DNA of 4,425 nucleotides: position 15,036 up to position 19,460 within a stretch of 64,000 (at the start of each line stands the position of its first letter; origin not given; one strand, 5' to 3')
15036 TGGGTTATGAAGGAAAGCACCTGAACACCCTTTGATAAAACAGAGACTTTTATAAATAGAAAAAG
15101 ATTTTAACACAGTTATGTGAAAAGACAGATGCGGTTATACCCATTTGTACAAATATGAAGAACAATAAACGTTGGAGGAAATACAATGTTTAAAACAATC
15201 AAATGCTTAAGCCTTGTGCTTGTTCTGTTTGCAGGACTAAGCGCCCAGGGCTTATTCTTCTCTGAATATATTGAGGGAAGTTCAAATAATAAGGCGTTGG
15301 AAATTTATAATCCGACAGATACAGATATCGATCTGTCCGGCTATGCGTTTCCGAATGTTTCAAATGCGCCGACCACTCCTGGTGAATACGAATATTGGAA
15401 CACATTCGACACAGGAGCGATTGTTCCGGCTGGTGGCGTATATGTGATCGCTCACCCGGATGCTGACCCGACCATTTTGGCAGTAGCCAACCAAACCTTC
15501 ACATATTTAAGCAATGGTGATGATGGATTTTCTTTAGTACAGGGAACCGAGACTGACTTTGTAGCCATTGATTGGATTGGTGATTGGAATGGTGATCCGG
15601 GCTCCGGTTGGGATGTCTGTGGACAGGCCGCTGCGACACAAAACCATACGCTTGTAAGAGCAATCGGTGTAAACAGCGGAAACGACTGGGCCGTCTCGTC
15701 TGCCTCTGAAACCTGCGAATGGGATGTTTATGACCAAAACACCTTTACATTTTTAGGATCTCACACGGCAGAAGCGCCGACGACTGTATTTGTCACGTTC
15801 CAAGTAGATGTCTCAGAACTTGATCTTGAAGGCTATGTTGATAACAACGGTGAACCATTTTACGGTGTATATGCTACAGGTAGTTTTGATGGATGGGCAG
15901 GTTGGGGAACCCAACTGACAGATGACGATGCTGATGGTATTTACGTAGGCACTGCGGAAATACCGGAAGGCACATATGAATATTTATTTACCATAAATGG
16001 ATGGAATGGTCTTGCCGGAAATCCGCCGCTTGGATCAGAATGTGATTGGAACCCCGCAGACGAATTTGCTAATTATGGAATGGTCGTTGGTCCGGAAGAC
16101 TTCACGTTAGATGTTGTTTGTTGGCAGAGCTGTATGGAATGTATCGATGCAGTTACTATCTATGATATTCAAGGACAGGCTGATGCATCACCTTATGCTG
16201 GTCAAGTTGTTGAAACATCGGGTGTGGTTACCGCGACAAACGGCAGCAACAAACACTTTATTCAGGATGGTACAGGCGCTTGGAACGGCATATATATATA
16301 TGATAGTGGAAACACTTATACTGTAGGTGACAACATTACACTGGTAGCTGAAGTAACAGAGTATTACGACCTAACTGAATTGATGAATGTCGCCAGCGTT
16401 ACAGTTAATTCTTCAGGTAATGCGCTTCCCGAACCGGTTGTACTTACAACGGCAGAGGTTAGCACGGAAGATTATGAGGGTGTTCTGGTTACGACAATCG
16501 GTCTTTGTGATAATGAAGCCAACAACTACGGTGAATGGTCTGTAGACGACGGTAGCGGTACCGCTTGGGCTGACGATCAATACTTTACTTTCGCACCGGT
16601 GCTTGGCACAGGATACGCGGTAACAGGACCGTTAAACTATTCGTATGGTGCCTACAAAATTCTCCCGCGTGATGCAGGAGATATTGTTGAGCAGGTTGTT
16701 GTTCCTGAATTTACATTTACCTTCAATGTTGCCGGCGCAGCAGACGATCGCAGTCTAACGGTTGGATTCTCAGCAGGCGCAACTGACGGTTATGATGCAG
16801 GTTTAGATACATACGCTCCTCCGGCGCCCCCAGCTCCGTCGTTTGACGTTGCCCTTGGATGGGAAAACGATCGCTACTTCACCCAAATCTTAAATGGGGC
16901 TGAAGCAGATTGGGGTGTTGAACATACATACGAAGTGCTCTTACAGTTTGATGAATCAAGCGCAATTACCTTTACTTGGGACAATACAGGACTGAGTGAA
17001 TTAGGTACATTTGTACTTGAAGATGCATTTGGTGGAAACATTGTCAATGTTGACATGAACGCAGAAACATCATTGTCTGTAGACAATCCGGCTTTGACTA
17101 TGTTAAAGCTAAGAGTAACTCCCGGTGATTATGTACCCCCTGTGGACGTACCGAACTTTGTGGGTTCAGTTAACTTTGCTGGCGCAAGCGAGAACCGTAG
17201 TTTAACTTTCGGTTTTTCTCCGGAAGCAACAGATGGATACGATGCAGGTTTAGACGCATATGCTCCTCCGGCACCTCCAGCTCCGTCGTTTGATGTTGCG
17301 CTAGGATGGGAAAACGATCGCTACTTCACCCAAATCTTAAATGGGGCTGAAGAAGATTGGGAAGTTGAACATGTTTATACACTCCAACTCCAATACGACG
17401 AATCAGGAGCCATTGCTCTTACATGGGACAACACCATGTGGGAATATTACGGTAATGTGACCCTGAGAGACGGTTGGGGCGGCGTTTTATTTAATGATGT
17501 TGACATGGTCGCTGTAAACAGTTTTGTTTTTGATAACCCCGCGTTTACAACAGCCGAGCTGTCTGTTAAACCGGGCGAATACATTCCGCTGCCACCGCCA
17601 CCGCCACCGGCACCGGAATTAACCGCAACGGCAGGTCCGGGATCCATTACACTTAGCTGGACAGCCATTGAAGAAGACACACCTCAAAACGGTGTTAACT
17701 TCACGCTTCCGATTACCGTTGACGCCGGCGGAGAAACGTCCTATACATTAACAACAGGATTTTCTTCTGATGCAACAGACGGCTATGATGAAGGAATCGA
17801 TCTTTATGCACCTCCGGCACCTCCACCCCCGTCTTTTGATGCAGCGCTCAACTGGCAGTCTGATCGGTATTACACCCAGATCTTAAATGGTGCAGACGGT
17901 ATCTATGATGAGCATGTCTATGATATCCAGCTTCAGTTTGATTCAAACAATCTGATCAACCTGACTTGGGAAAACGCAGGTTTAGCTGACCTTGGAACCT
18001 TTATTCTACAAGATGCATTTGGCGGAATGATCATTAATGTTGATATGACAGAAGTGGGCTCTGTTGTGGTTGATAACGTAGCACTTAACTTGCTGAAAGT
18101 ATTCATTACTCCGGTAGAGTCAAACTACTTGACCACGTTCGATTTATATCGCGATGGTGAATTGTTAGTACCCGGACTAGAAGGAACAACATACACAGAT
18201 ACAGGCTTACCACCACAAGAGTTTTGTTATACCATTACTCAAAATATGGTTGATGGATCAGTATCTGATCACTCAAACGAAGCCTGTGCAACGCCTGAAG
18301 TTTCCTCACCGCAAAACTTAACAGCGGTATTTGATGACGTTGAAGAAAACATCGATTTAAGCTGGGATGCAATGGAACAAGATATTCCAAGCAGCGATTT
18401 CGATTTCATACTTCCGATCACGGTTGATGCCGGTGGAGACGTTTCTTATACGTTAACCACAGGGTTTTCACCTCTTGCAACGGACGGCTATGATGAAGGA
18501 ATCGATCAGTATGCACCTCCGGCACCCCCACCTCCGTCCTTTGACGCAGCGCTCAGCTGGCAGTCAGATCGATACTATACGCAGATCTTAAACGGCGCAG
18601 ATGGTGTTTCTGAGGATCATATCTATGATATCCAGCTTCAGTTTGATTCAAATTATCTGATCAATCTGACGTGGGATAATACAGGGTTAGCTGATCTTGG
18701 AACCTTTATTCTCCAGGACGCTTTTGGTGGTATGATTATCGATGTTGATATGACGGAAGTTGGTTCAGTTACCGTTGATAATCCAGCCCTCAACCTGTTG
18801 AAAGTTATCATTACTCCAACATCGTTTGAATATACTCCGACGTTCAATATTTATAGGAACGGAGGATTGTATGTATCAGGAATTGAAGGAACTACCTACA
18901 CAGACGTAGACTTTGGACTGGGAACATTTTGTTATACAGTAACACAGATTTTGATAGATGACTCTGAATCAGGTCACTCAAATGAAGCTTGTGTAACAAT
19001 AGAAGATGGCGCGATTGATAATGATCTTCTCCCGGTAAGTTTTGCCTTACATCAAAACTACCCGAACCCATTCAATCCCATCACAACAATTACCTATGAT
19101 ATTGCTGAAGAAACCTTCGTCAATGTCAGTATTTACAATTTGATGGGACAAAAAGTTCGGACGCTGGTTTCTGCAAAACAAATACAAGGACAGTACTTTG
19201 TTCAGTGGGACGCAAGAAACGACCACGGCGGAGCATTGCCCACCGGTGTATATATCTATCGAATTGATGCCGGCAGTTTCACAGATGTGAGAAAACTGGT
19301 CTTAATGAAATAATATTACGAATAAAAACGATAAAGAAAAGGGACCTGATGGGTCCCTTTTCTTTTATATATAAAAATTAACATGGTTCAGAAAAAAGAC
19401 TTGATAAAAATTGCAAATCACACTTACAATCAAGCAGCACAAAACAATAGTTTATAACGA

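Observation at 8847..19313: Two giant modular T9SS-cargo genes sit directly downstream of dnaA, where dnaN-recF-gyrB would be expected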

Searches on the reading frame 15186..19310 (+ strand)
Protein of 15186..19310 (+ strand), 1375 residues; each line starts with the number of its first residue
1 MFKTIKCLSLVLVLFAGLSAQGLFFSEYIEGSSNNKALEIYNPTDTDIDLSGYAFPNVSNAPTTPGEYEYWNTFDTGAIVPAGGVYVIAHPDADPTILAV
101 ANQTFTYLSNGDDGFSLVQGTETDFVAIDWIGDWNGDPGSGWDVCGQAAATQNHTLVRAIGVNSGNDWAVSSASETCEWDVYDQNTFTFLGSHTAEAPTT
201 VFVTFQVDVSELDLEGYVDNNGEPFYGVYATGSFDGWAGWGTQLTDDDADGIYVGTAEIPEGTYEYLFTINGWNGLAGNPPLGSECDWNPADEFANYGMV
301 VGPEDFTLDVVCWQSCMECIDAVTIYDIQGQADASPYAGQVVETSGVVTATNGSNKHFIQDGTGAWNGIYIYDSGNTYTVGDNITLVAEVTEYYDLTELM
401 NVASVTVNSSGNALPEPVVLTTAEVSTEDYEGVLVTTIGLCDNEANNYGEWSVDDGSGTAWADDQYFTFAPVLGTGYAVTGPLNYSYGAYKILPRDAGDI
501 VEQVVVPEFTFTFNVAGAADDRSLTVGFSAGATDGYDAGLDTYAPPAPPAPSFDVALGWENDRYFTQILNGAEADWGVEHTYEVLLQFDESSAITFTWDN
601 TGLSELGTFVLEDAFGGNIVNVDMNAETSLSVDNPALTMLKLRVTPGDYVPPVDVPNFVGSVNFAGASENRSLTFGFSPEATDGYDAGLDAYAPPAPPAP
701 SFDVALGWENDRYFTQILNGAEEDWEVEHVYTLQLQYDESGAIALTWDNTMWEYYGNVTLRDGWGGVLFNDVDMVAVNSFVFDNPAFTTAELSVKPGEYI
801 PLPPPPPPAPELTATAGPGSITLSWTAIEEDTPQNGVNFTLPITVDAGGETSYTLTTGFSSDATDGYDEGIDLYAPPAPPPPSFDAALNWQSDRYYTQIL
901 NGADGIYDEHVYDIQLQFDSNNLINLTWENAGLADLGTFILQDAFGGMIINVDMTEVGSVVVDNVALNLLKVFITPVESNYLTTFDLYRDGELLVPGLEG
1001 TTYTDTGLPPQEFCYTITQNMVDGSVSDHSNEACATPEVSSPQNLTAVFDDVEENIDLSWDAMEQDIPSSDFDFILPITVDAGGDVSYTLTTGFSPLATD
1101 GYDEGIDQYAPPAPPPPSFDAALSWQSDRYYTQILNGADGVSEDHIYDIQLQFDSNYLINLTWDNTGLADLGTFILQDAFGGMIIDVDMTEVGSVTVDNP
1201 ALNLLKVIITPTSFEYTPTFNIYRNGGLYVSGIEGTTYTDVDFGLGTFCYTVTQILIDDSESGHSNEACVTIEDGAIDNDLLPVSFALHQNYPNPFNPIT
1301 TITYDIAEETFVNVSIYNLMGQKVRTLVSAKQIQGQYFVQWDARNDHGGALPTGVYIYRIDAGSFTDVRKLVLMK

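Call 6: search_protein_families(library=pfam, proteins=[window:15186-19310:+], max_evalue=0.01)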
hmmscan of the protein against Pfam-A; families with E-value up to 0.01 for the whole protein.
window:15186-19310:+ (1375 aa): 6 families
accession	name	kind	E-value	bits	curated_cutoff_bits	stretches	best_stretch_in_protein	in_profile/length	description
PF00932.25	LTD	-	1.5e-11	45.1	34.3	1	21-126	6-105/109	Lamin Tail Domain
PF13860.13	FlgD_ig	-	6e-09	36.2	27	1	1310-1361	23-74/79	FlgD Ig-like domain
PF18962.6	Por_Secre_tail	-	1.5e-07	32.1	27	1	1292-1372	2-74/75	Secretion system C-terminal sorting domain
PF13585.12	CHU_C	-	2.6e-05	24.7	27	1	1309-1362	26-72/86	CHU_C Type IX secretion signal domain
PF18370.7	RGI_lyase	-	0.00044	21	27.8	0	981-1031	31-81/86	Rhamnogalacturonan I lyases beta-sheet domain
PF22058.2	X25_BaPul_like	-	0.0029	18.1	27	0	242-271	25-53/87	Pullulanase X25 domain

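Call 7: search_protein_families(library=ncbifam, proteins=[window:15186-19310:+], max_evalue=0.01)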
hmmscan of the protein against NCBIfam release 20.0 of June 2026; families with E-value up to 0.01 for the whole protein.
window:15186-19310:+ (1375 aa): 8 families
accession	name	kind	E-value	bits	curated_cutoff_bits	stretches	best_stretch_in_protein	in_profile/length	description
NF033680.1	exonuc_ExeM-GG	exception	1.9e-17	62.6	1300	1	21-195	24-176/884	extracellular exonuclease ExeM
TIGR04183.1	Por_Secre_tail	domain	2.3e-10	40.3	23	1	1292-1372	2-70/72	T9SS type A sorting domain-containing protein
NF033707.1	T9SS_sortase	equivalog_domain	5.4e-08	31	420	1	1289-1364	999-1079/1095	type IX secretion system sortase PorU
NF033681.1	ExeM_NucH_DNase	subfamily_domain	5.7e-08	32.1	300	1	345-437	2-108/546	ExeM/NucH family extracellular endonuclease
NF005176.1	PRK06655.1-1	equivalog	5.3e-05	23.2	230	1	1309-1362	96-149/197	flagellar hook assembly protein FlgD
NF052323.1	T9SSA_dep_M6i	equivalog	0.00029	18.9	600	1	1291-1365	960-1028/1043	T9SS-dependent M6-like inactivated metalloprotease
NF038113.1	T9SSA_dep_M36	equivalog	0.00056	18.2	885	1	1290-1373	794-868/869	T9SS-dependent M36 family metallopeptidase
NF009276.0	PRK12633.1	equivalog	0.0007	19.4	383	1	1300-1362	118-181/234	flagellar basal body rod modification protein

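Call 28: search_solved_structures(query=window:15186-19310:+, max_evalue=0.1)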
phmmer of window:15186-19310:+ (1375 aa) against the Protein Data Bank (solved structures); distinct sequences matched with E-value up to 0.1: 1.
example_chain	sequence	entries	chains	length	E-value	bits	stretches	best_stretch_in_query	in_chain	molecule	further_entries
8j6m_B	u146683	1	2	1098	0.063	13.7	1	452-572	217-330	Green fluorescent protein,SID1 transmembrane family member 1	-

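Call 47: find_homologous_proteins(query=window:15186-19310:+)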
Query window:15186-19310:+ (1375 aa): 2213 proteins with E <= 0.001 among 8000 candidates; the best 120 are listed.
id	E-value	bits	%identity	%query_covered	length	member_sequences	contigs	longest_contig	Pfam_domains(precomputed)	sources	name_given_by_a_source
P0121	0.0e+0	3175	100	100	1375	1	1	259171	PF00932.26,PF18962.8,PF13860.13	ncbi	-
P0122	0.0e+0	1657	74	61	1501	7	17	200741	PF22352.3,PF00932.26,PF18962.8,PF13860.13,PF18911.7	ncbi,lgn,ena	-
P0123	0.0e+0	1529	66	35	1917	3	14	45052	PF21027.4,PF22352.3,PF13585.13,PF00932.26,PF13287.13,PF18962.8,PF13290.14,PF13860.13,PF18911.7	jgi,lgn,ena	-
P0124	0.0e+0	1177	66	35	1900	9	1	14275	PF21027.4,PF22352.3,PF00932.26,PF13287.13,PF18962.8,PF13290.14,PF13860.13,PF18911.7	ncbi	-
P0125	6.6e-279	946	61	13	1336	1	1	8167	PF00932.26,PF07648.21,PF00050.27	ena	-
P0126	5.1e-262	890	48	21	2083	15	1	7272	PF02922.25,PF16561.12,PF22058.3,PF22842.4,PF13860.13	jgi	jgi:hypothetical protein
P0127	2.6e-239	815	51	17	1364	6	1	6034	PF00932.26,PF07648.21,PF00050.27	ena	-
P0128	1.6e-196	673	46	17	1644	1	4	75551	PF00932.26,PF18962.8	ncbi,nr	ncbi:MAG: lamin tail domain-containing protein [Melioribacteraceae bacterium]|nr:lamin tail domain-c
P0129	1.6e-196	673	55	12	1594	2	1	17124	PF22352.3,PF01033.23,PF00932.26,PF00404.25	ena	-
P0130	1.1e-195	671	47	26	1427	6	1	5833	PF13585.13,PF00932.26,PF18962.8,PF13860.13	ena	-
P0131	2.2e-195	670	39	35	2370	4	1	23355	PF02922.25,PF00932.26,PF22058.3,PF18962.8,PF00686.26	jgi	-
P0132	6.0e-193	662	63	13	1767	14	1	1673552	PF13573.13,PF00932.26,PF18962.8,PF00041.28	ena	-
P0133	3.7e-189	649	57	13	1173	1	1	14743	PF00932.26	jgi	-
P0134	4.4e-187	642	61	13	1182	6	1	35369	PF00932.26,PF00050.27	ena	-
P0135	1.7e-178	614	52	14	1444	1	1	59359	PF22352.3,PF01033.23,PF00932.26,PF00404.25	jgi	-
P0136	4.1e-178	612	42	35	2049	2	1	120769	PF00932.26,PF18962.8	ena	-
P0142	1.1e-169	585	57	15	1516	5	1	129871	PF00127.27,PF00932.26,PF00404.25,PF18962.8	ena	-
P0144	6.5e-169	582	56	15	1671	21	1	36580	PF00127.27,PF00932.26,PF00404.25,PF18962.8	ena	-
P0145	1.8e-166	574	56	15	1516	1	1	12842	PF00127.27,PF00932.26,PF00404.25,PF18962.8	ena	-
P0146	1.4e-165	571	52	16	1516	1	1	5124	PF00127.27,PF00932.26,PF00404.25,PF18962.8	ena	-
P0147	1.8e-165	571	56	15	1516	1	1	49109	PF00127.27,PF00932.26,PF00404.25,PF18962.8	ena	-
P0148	2.2e-165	570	52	16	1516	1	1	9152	PF00127.27,PF00932.26,PF00404.25,PF18962.8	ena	-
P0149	2.4e-165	570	55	15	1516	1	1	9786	PF00127.27,PF00932.26,PF00404.25,PF18962.8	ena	-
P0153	2.5e-163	563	46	19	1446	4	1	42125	PF00127.27,PF00932.26,PF00404.25,PF18962.8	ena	-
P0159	1.1e-161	558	42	24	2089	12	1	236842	PF13205.13,PF00932.26,PF18962.8,PF00050.27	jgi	jgi:hypothetical protein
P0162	5.7e-160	552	38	44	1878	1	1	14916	PF16561.12,PF00932.26,PF18962.8,PF00686.26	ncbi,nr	ncbi:MAG: lamin tail domain-containing protein [Bacteroidota bacterium]|nr:lamin tail domain-contain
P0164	3.1e-159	550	47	13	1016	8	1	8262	PF18962.8,PF02018.24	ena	-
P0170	1.4e-158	548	41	23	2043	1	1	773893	PF13205.13,PF00932.26,PF18962.8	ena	-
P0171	1.9e-158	547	41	23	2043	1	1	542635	PF13205.13,PF00932.26,PF18962.8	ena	-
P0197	2.7e-153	530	39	36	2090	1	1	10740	PF02922.25,PF16561.12,PF00932.26,PF18962.8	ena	-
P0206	1.8e-151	524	51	15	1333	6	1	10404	PF02412.24,PF00932.26,PF03160.21,PF18962.8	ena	-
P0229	1.0e-148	515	31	35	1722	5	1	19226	PF00932.26,PF18962.8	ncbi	-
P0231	1.4e-148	515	66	14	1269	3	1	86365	PF00932.26,PF00404.25,PF18962.8,PF13860.13,PF00686.26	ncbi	-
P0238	4.8e-148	513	49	14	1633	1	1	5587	PF00932.26,PF03372.30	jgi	jgi:predicted extracellular nuclease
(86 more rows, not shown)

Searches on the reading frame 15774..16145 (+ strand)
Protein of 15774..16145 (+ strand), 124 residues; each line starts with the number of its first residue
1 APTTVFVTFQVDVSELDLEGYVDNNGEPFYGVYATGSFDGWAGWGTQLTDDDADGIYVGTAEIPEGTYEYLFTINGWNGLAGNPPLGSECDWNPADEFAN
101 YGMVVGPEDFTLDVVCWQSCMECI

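Call 82: search_solved_structures(query=A5, max_evalue=1)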
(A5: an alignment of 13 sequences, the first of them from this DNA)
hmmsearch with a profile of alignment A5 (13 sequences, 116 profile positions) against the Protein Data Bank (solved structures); distinct sequences matched with E-value up to 1: 25.
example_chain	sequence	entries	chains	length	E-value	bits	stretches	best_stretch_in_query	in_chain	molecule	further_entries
4pyh_A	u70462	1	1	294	1.6e-06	31.5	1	18-73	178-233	Phosphoglucan phosphatase DSP4, chloroplastic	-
3nme_A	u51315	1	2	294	9.9e-06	28.9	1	18-73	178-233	SEX4 glucan phosphatase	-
5ot1_A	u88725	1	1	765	0.00056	23.3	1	19-92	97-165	Pullulanase type II, GH13 family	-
2qlv_B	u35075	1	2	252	0.0006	23.2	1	22-68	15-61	Protein SIP2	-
8jn0_A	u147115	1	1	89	0.0025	21.2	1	21-69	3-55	Alpha-amylase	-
7czj_A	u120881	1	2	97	0.025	17.9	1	6-83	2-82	Glucan 1,4-alpha-maltotetraohydrolase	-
4y0g_A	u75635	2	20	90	0.045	17.1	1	22-69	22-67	5'-AMP-activated protein kinase subunit beta-2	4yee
2f15_A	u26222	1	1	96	0.049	17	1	22-69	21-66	5'-AMP-activated protein kinase, beta-2 subunit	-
2lu3_A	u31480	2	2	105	0.06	16.7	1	22-69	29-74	5'-AMP-activated protein kinase subunit beta-2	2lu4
4rer_B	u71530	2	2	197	0.2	15.1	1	23-69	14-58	5'-AMP-activated protein kinase subunit beta-2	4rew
7jhg_B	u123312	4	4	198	0.2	15.1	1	23-69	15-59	5'-AMP-activated protein kinase subunit beta-2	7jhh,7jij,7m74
1z0n_A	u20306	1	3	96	0.27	14.6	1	23-71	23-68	5'-AMP-activated protein kinase, beta-1 subunit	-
4yef_A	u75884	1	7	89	0.32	14.4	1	23-71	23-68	5'-AMP-activated protein kinase subunit beta-1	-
6b2e_B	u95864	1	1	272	0.34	14.3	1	22-69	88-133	5'-AMP-activated protein kinase subunit beta-2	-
1z0m_A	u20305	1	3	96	0.35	14.3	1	23-71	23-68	5'-AMP-activated protein kinase, beta-1 subunit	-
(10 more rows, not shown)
